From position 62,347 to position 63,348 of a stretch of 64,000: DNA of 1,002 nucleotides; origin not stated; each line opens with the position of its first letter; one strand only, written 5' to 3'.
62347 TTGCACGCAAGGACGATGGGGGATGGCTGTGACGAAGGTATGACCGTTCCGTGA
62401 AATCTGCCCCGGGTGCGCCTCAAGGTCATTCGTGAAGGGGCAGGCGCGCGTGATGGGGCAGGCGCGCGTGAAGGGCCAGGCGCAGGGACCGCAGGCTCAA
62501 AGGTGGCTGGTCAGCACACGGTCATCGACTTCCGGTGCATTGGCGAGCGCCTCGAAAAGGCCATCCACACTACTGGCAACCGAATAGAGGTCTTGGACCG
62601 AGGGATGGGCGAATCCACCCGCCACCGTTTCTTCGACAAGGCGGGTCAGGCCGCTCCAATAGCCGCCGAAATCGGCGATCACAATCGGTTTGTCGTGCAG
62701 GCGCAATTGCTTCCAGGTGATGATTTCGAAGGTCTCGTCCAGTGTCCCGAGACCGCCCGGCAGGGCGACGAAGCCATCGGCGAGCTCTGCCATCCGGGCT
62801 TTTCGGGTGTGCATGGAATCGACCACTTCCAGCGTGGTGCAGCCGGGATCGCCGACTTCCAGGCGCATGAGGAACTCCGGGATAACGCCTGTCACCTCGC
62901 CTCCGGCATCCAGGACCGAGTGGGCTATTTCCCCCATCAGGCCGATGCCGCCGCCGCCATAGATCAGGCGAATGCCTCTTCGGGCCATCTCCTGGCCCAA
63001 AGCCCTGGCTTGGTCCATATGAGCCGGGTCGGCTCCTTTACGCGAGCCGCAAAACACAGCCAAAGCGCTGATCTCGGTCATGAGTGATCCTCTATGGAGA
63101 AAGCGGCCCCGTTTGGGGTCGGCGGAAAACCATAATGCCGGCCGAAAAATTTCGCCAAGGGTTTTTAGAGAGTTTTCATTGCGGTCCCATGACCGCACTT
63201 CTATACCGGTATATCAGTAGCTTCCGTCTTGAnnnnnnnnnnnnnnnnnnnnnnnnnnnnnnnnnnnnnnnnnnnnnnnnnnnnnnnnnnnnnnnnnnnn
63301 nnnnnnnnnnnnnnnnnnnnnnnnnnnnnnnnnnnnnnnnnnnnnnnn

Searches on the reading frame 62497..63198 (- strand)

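Call 11: search_protein_families(library=pfam, proteins=[window:62497-63198:-], max_evalue=0.001)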
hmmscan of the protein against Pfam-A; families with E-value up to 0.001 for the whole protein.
window:62497-63198:- (233 aa): 2 families
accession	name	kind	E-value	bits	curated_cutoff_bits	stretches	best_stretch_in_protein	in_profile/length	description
PF03641.19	Lysine_decarbox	-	1.7e-38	132.2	27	1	88-217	1-130/131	Possible lysine decarboxylase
PF18306.6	LDcluster4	-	7.8e-12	45.5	26.3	1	51-156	8-110/151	SLOG cluster4 family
